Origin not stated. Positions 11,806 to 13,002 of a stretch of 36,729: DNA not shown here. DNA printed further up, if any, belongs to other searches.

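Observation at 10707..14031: Terminator-insulated seven-gene cargo operon of unassignable low-complexity proteins between the lysis genes and attP/integrase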

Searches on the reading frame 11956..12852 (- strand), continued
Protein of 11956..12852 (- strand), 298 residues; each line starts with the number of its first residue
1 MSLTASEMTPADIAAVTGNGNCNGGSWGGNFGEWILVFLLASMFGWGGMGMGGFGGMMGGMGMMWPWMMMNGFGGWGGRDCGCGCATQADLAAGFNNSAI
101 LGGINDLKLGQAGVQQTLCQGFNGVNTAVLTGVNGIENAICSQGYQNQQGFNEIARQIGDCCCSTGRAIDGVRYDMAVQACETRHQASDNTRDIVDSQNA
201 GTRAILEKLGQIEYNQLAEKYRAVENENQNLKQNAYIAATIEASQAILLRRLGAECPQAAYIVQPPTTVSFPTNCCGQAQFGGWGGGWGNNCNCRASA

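Call 48: find_related_loci(query=A3, collection=genome_contigs, flank=6000)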
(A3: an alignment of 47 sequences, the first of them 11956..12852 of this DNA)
Query A3 (298 aa) in genome_contigs; peptide patterns used: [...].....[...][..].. (x = any residue, [..] = any of these).
154 stretches matched a pattern; 124 encode a relative of the query (tblastn E <= 1e-3); the best 80 are kept; 80 distinct loci.
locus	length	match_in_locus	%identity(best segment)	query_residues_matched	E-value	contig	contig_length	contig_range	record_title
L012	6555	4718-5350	54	74-284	4e-70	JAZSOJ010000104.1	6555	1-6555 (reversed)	MAG: Clostridia bacterium isolate T1900044549_TS20190015.MAGScoT_cleanbin_000029 SGB_189_k141_2976882, whole genome shot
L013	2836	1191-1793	53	77-287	6e-71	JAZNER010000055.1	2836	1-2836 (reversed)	MAG: Eubacteriales bacterium isolate T1900044719_TS20190185.MAGScoT_cleanbin_000016 SGB_1897_k141_1905840, whole genome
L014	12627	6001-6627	52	66-287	2e-69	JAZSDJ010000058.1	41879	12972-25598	MAG: Eubacteriales bacterium isolate T1900044599_TS20190065.MAGScoT_cleanbin_000024 SGB_680_k141_1960397, whole genome s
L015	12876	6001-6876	49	1-290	4e-76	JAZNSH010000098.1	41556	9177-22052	MAG: Clostridia bacterium isolate T1900044810_TS20190276.MAGScoT_cleanbin_000007 SGB_2777_k141_1417120, whole genome sho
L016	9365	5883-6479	55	74-281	6e-68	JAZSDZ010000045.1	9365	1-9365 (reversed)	MAG: Candidatus Fimenecus sp. isolate T1900044594_TS20190060.MAGScoT_cleanbin_000021 SGB_646_k141_1208315, whole genome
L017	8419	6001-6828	46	1-290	2e-65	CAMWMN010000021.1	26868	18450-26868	MAG TPA_asm: uncultured Clostridia bacterium isolate SRR14411333_bin.6_metawrap_v1.3_MAG genome assembly, contig: NODE.1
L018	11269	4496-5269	49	11-282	3e-65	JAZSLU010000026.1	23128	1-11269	MAG: Acutalibacteraceae bacterium isolate T1900044557_TS20190023.MAGScoT_cleanbin_000009 SGB_314_k141_130482, whole geno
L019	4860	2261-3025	49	11-282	2e-64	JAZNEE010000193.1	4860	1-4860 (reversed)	MAG: Acutalibacteraceae bacterium isolate T1900044722_TS20190188.MAGScoT_cleanbin_000097 SGB_1915_k141_101168, whole gen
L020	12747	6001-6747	45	8-282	6e-63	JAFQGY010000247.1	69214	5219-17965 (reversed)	MAG: Clostridia bacterium isolate RGIG1810 Goat_Cecum-5__c399459, whole genome shotgun sequence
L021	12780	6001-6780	45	1-287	6e-61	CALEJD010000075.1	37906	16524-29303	MAG TPA_asm: uncultured Clostridia bacterium isolate SRR6425761_bin.84_CONCOCT_v1.1_MAG genome assembly, contig: ERZ1767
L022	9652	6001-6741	44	1-283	1e-59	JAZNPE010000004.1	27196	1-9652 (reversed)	MAG: Acutalibacteraceae bacterium isolate T1900044836_TS20190302.MAGScoT_cleanbin_000009 SGB_2920_k141_1416898, whole ge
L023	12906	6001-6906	47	1-290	2e-59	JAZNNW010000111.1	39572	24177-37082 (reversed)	MAG: Candidatus Avilachnospira sp. isolate T1900044653_TS20190119.MAGScoT_cleanbin_000061 SGB_1456_k141_1497231, whole g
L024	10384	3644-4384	44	1-283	5e-59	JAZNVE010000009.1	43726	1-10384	MAG: Acutalibacteraceae bacterium isolate T1900044791_TS20190257.MAGScoT_cleanbin_000026 SGB_2651_k141_2780671, whole ge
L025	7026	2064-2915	43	1-296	9e-59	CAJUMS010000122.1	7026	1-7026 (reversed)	MAG TPA_asm: uncultured Oscillospiraceae bacterium isolate MGBC157433 genome assembly, contig: MGBC157433.122, whole gen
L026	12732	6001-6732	45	8-294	4e-57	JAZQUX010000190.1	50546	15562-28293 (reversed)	MAG: Eubacteriales bacterium isolate T1900045178_TC20190174.MAGScoT_cleanbin_000013 SGB_5210_k141_2974907, whole genome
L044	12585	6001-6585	44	86-294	7e-47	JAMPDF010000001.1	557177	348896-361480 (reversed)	MAG: Prevotella sp. isolate NALB_7821b_9 Scaffold_#1__SCF_001__556534_bp, whole genome shotgun sequence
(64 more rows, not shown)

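Call 75: search_protein_families(library=phrogs, proteins=[L004:3659-4360:+, L003:5755-6369:+], max_evalue=0.001)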
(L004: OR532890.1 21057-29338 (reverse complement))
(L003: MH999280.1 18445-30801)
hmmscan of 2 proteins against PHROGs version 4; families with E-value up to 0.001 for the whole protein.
L004:3659-4360:+ (234 aa): 2 families
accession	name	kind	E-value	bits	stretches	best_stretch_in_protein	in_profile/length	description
phrog_9288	-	unknown function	2e-98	329.7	1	1-233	1-230/234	-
phrog_16490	-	unknown function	5.1e-07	30.6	1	10-216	20-214/286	-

L003:5755-6369:+ (205 aa): 2 families
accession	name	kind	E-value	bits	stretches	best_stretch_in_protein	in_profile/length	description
phrog_16490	-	unknown function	2.6e-13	51.3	1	9-176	14-222/286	-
phrog_9288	-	unknown function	0.00022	22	1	82-180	125-222/234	-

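Call 87: search_dna_similar(query=L004:3659-4360:+, collection=phages, mode=protein, max_rows=60, rows=spread, max_evalue=0.00001)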
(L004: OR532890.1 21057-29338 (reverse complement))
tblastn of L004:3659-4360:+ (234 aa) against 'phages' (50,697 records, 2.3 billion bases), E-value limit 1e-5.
Records with a match: 175; places in all: 177; records where one place covers at least 80% of the query: 1.
Best place of each record, by identity: >=99% 2; 60-80% 93; <60% 80.
By first word of the organism name: Salmonella 66; Escherichia 59; Yersinia 17; Shigella 6; Enterobacteria 6; Campylobacter 4; Edwardsiella 4; Klebsiella 3; Enterobacter 3; Sashavirus 2; and 4 more.
By host as written in the record: Escherichia coli K-12 MG1655 21; Salmonella enterica subsp. enterica serovar Enteritidis PT1 21; Escherichia coli 19; Yersinia enterocolitica 15; - 13; Salmonella enterica 9; Salmonella sp. 8; Escherichia coli K-12 7; and 39 more.
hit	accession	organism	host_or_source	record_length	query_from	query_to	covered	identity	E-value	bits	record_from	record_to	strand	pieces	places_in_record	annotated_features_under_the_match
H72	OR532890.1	Klebsiella phage RCIP0096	Klebsiella pneumoniae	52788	1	234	100%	100.0%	2e-109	350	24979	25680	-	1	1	hypothetical protein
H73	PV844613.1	Enterobacter phage BHUENT2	Enterobacter cloacae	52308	63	233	73%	79.5%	2e-85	281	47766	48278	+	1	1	record has no annotation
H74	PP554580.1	Salmonella phage PMBT35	Salmonella enterica subsp. enterica ...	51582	62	225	70%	79.9%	3e-80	267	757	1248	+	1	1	hypothetical protein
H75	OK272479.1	Escherichia phage JLBYU41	Escherichia coli K-12 MG1655 del ...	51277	63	232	73%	63.5%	3e-60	209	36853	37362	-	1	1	hypothetical protein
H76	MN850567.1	Escherichia phage grams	Escherichia coli K-12 MG1655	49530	63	232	73%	62.9%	1e-59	207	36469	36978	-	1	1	hypothetical protein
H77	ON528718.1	Shigella phage ESh4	Shigella sp.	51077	63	232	73%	62.9%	3e-59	206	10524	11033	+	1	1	hypothetical protein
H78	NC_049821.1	Salmonella phage slyngel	Salmonella enterica subsp. enterica ...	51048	63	232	73%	62.9%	4e-59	206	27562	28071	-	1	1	hypothetical protein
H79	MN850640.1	Escherichia phage herni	Escherichia coli K-12 MG1655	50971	63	231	72%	62.7%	5e-58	203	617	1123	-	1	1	hypothetical protein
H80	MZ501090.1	Escherichia phage KarlJaspers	Escherichia coli K-12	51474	63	232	73%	62.4%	4e-59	206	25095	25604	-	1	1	putative sugar-binding protein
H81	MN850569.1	Escherichia phage vojen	Escherichia coli K-12 MG1655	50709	63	232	73%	62.4%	9e-59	205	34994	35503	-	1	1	hypothetical protein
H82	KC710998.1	Shigella phage pSf-1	Shigella flexneri ATCC 12022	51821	63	232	73%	62.4%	1e-58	205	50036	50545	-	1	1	hypothetical protein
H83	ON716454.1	Escherichia phage vB_Eco-B1.3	wastewater samples collected from ...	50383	63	232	73%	61.8%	1e-58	205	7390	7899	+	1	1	hypothetical protein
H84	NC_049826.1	Escherichia phage aaroes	Escherichia coli K-12 MG1655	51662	63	232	73%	61.8%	2e-58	204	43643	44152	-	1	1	hypothetical protein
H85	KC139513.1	Salmonella phage FSL SP-126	Salmonella enterica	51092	63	227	71%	63.6%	3e-57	201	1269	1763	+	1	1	hypothetical protein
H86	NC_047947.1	Salmonella phage vB_SenS_PHB07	Salmonella sp.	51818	63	227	71%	63.0%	1e-56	199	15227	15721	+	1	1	hypothetical protein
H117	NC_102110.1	Salmonella phage polluks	Salmonella enterica subsp. enterica ...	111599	62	193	56%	42.9%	6e-22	99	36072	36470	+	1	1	hypothetical protein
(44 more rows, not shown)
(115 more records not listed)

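Call 88: get_annotated_region(hit=H117, flank=3500)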
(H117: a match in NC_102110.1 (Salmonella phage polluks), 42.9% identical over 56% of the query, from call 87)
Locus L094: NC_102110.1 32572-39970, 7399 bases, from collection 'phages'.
description: Salmonella phage polluks, complete genome.
organism: Salmonella phage polluks (NCBI taxid 2713313)
taxonomy: Viruses; Duplodnaviria; Heunggongvirae; Uroviricota; Caudoviricetes; Demerecviridae; Markadamsvirinae; Epseptimavirus; Epseptimavirus polluks
host: Salmonella enterica subsp. enterica serovar Enteritidis PT1; source: wastewater; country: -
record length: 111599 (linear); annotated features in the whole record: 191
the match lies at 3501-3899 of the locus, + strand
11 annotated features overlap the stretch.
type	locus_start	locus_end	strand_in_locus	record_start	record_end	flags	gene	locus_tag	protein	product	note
CDS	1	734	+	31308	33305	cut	-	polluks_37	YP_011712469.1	putative tail protein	putative tail protein pb4 [Pectobacterium phage My1]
CDS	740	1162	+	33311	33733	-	-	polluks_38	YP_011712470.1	tail protein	PVOGs: VOG4127; tail protein [Klebsiella phage vB_Kpn_IME260]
CDS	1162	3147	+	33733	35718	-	-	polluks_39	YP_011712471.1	hypothetical protein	-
repeat_region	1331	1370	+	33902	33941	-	-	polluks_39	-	-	-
CDS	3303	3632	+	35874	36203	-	-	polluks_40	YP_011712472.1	hypothetical protein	-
CDS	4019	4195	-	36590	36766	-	-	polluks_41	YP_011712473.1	hypothetical protein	PVOGs: VOG3976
CDS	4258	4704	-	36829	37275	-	-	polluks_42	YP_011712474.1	putative deoxyUTP pyrophosphatase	PVOGs: VOG0085; putative deoxyUTP pyrophosphatase [Pectobacterium phage My1]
CDS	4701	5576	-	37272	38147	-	-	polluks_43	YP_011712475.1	flap endonuclease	PVOGs: VOG0028; flap endonuclease [Vibrio phage Ceto]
CDS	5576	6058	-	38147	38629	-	-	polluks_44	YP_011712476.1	D14 protein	PVOGs: VOG1243; D14 protein [Vibrio phage Thalassa]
CDS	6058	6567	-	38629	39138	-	-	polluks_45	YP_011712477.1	homing endonuclease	homing endonuclease [Shigella phage SHSML-45]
CDS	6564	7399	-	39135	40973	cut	-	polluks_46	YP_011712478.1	exonuclease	PVOGs: VOG0083; exonuclease [Klebsiella phage Sugarland]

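Call 89: get_annotated_region(hit=H80, flank=4000)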
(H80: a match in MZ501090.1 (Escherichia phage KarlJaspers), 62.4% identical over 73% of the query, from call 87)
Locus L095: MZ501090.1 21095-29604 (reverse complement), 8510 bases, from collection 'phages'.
description: Escherichia phage KarlJaspers, complete genome.
organism: Escherichia phage KarlJaspers (NCBI taxid 2851970)
taxonomy: Viruses; Duplodnaviria; Heunggongvirae; Uroviricota; Caudoviricetes; Drexlerviridae; Tempevirinae; Hanrivervirus
host: Escherichia coli K-12; source: sewage plant inflow; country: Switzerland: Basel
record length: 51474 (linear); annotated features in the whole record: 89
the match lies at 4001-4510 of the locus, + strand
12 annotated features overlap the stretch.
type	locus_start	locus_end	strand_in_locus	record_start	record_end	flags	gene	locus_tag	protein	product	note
CDS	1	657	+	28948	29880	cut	-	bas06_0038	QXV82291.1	DNA primase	-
CDS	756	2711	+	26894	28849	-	-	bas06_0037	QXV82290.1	lateral tail fiber protein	-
CDS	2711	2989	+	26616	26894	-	-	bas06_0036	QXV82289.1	hypothetical protein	-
CDS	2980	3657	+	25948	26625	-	-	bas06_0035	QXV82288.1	putative lateral tail fiber chaperone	-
CDS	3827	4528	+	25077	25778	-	-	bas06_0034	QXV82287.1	putative sugar-binding protein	-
CDS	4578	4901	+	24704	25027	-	-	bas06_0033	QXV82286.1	hypothetical protein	-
CDS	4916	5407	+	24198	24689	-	-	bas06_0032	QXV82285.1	hypothetical protein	-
CDS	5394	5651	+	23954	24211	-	-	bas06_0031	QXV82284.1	hypothetical protein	-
CDS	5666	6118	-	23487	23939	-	-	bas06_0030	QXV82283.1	single-stranded DNA binding protein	-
CDS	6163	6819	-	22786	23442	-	-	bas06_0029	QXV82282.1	putative recombination protein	-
CDS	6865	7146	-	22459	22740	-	-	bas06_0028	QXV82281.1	hypothetical protein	-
CDS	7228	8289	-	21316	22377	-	-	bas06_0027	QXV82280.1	putative exodeoxyribonuclease VIII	-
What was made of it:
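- In T1-like and T5-like phages g4 is not near the lysis genes (calls 88, 89).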

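Call 102: search_protein_representatives(protein=window:11956-12852:-)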
Query: 298 residues. Proteins with E-value up to 0.001 (for the whole library): 961; up to 1e-10: 361; up to 1e-30: 26. The best 150 are listed.
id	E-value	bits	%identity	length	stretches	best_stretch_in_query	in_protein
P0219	3.9e-68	246.5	55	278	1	3-285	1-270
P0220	4.2e-56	207.0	54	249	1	112-295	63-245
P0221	1.1e-48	182.6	44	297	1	18-296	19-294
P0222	2.1e-48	181.7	66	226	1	1-185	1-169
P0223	3.9e-46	174.2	42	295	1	6-292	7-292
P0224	9.8e-46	172.9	43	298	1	1-292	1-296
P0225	6.1e-45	170.3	46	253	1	41-290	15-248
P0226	3.9e-43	164.4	45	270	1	17-287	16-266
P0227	7.6e-42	160.1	66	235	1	9-159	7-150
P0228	1.2e-41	159.5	46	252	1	16-277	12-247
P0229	5.8e-41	157.3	44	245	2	150-292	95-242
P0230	3.6e-40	154.6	47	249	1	11-286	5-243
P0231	3.3e-39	151.5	48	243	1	48-239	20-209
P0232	4.2e-39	151.1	57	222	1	157-294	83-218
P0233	1.1e-38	149.7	46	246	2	130-291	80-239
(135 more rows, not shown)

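Call 108: search_dna_similar(query=L003:5755-6369:+, collection=phages, mode=protein, max_rows=40, max_evalue=0.00001)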
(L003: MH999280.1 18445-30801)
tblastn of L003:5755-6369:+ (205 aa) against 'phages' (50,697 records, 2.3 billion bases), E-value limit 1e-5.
Records with a match: 33; places in all: 34; records where one place covers at least 80% of the query: 5.
Best place of each record, by identity: >=99% 1; 90-95% 2; 60-80% 3; <60% 27.
By first word of the organism name: Bacteriophage 13; Clostridium 6; Dulem 6; uncultured 6; bajarodcaudo 2.
By host as written in the record: - 20; Clostridium perfringens 3; Propithecus coquereli 3; Varecia variegata 2; Clostridium perfringens 2589 1; Clostridium perfringens 012 1; Clostridium perfringens JCM 1290 1; Peromyscus fraterculus 1; and 1 more.
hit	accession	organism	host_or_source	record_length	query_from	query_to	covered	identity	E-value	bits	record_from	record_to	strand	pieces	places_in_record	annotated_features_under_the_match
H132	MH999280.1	Clostridium phage CPD1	Clostridium perfringens 2589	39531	1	205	100%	100.0%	1e-104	335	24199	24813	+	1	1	hypothetical protein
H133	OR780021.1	Clostridium phage XP41-N3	Clostridium perfringens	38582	1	198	97%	91.9%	8e-92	298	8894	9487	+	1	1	hypothetical protein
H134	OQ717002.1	Clostridium phage vB_CpeS-17DYC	Clostridium perfringens 012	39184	1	201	98%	70.6%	6e-61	210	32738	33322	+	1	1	hypothetical protein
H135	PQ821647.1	Clostridium phage HMD-PC1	Clostridium perfringens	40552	1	201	98%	68.8%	4e-63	216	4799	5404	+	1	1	hypothetical protein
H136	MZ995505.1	Clostridium phage vB_CpeP_PMQ04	Clostridium perfringens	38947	1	201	98%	65.2%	8e-55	192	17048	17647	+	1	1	hypothetical protein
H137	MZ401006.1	Clostridium phage CPQ4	Clostridium perfringens JCM 1290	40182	1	113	55%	90.3%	3e-37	142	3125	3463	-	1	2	hypothetical protein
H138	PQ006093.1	bajarodcaudo virus 2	Neotoma bryanti feces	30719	83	195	55%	50.4%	5e-27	112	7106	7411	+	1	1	hypothetical protein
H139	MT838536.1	Bacteriophage sp.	human fecal samples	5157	83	198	57%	48.4%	2e-24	105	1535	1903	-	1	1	record has no annotation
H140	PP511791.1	Dulem virus 39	Propithecus coquereli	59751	83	195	55%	49.6%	2e-32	128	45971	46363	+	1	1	hypothetical protein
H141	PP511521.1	Dulem virus 36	Varecia variegata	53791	84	193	54%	50.9%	6e-27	112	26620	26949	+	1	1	hypothetical protein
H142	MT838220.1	Bacteriophage sp.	human fecal samples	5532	71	203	65%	33.1%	1e-14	77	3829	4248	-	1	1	record has no annotation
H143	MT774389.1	uncultured phage cr116_1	human feces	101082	55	202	72%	29.7%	1e-9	62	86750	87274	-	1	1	spike protein/glycoprotein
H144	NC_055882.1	uncultured phage cr116_1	human feces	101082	55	202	72%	29.7%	1e-9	62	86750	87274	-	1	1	spike protein/glycoprotein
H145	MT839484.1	Bacteriophage sp.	human fecal samples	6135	98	203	52%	40.6%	7e-16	81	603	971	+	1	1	record has no annotation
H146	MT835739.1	Bacteriophage sp.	human fecal samples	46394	84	202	58%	34.8%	3e-15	79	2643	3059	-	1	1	record has no annotation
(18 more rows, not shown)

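Call 109: get_annotated_region(hit=H144, flank=5000)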
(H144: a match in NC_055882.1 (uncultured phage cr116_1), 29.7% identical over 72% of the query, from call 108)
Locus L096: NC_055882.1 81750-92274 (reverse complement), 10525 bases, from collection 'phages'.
description: CrAssphage cr116_1, complete genome.
organism: uncultured phage cr116_1 (NCBI taxid 2772073)
taxonomy: Viruses; Duplodnaviria; Heunggongvirae; Uroviricota; Caudoviricetes; Crassvirales; Steigviridae; Asinivirinae; Pamirivirus; Pamirivirus faecium
host: -; source: human feces; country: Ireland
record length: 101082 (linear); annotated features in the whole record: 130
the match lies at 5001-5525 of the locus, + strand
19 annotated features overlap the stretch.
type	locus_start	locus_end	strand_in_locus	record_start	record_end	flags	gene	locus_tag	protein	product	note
CDS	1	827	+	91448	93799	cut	-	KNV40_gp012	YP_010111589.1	hypothetical protein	gp_24167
CDS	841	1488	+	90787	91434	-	-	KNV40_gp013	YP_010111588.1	hypothetical protein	gp_24166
CDS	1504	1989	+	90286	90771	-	-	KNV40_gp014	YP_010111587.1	hypothetical protein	gp_24165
CDS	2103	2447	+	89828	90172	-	-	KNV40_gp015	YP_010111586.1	hypothetical protein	gp_24164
CDS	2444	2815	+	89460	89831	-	-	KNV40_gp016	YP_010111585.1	lysis regulatory protein/holin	gp_24163; Phage lysis regulatory protein/holin [phiCrAss001]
CDS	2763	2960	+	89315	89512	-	-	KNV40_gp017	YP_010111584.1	hypothetical protein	gp_24162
CDS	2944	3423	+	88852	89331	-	-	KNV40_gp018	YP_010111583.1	L,D-carboxypeptidase/transpeptidase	gp_24161; L,D-carboxypeptidase/Transpeptidase [phiCrAss001]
CDS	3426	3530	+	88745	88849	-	-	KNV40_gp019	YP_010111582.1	hypothetical protein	gp_24160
CDS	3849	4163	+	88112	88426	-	-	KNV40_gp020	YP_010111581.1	terminase small subunit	gp_24159; Excisionase, terminase small subunit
CDS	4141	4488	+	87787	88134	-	-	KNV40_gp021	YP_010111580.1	VOG3488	gp_24158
CDS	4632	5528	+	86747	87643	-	-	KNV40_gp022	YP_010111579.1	spike protein/glycoprotein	gp_24157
CDS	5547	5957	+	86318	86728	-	-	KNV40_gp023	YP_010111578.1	hypothetical protein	gp_24156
CDS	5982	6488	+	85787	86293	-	-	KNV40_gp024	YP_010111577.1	hypothetical protein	gp_24155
CDS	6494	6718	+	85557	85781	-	-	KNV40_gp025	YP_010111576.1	hypothetical protein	gp_24154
CDS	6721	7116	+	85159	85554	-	-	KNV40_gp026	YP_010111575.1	hypothetical protein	gp_24153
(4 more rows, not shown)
